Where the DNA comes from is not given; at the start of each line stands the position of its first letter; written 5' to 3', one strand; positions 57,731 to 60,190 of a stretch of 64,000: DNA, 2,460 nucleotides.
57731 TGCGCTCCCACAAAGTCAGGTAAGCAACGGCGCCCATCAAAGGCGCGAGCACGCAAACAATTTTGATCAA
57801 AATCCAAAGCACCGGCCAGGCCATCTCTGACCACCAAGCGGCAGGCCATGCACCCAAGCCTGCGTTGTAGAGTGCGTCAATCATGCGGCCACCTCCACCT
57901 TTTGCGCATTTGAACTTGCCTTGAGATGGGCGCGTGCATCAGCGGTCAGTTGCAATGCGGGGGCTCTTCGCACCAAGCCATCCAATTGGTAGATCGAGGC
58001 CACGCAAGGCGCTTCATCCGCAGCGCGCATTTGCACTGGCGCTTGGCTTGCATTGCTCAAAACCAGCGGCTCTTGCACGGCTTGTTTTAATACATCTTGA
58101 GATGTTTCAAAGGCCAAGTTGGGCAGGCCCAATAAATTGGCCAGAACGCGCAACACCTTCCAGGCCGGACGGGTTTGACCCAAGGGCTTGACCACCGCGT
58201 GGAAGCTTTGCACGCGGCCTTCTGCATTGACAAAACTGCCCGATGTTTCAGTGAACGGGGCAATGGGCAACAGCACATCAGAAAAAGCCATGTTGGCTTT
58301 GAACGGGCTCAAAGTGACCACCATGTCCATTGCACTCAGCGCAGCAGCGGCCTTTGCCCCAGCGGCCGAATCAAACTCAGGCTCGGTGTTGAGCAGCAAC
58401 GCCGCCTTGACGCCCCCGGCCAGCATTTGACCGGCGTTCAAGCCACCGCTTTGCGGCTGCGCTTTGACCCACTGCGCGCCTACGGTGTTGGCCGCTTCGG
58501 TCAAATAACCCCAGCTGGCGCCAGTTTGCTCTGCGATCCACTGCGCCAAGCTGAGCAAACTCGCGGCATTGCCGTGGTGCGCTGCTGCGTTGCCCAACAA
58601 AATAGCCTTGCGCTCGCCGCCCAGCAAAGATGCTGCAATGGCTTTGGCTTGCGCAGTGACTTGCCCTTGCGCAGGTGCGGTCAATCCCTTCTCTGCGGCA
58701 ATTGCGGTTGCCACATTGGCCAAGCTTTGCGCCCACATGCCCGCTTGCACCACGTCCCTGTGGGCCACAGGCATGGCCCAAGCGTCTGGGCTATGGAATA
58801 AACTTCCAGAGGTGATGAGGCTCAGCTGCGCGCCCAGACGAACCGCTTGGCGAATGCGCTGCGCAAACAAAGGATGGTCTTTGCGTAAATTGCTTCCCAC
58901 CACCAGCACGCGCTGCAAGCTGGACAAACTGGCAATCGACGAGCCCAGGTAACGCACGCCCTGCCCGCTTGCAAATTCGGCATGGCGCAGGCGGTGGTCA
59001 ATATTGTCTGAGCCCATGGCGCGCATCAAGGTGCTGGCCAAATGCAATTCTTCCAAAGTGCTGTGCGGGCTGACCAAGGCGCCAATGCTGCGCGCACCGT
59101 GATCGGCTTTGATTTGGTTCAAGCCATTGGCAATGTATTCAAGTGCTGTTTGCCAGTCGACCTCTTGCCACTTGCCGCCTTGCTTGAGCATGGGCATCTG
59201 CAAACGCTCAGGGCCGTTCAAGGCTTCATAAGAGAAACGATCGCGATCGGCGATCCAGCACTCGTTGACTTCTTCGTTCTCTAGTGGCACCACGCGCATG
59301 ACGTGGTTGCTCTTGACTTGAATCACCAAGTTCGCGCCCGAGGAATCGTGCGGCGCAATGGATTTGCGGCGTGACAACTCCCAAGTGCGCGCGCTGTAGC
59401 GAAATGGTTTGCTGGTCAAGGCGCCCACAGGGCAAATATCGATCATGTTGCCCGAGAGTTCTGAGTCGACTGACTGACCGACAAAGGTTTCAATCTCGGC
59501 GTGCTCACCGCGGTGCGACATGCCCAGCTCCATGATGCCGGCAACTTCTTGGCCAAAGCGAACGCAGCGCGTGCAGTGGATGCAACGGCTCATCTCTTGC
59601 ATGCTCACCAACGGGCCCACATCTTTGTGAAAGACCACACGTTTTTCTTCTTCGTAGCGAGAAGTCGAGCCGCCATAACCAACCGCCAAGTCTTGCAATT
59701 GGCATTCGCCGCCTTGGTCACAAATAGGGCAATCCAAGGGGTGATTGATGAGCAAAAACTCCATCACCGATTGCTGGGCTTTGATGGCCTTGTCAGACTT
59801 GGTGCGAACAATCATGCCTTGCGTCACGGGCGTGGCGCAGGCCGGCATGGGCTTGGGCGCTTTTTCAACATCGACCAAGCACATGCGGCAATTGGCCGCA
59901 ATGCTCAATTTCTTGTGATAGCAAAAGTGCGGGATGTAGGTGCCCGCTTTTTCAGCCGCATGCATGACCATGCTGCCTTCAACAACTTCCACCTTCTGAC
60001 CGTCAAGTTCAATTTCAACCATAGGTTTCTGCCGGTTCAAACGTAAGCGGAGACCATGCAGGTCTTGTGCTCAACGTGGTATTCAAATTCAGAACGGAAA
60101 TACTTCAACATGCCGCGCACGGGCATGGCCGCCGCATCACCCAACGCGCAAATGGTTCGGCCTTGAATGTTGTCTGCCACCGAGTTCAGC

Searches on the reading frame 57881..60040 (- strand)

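Call 90: search_protein_families(library=pfam, max_evalue=0.00001, proteins=[window:57881-60040:-])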
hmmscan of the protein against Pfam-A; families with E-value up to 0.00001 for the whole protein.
window:57881-60040:- (719 aa): 6 families
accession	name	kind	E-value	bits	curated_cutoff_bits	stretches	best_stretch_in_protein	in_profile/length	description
PF00384.28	Molybdopterin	-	3.7e-51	174.7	24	1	279-635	1-352/353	Molybdopterin oxidoreductase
PF22117.2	Fer4_Nqo3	-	6e-32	110.1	27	1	142-209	1-67/67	NADH-quinone oxidoreductase subunit 3, ferredoxin-like domain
PF13510.11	Fer2_4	-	1.2e-20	73.8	22.8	1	6-82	2-81/82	2Fe-2S iron-sulfur cluster binding domain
PF10588.14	NADH-G_4Fe-4S_3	-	1.5e-16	60.1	27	1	90-127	2-39/40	NADH-ubiquinone oxidoreductase-G iron-sulfur binding region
PF22151.2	Fer4_NDSU1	-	1.1e-13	50.9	23.8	1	226-271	5-50/51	NADH-ubiquinone oxidoreductase NDSU1/NuoG-like, 4Fe-4S domain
PF00111.32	Fer2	-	9.1e-08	32.4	21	1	12-71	3-75/77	2Fe-2S iron-sulfur cluster binding domain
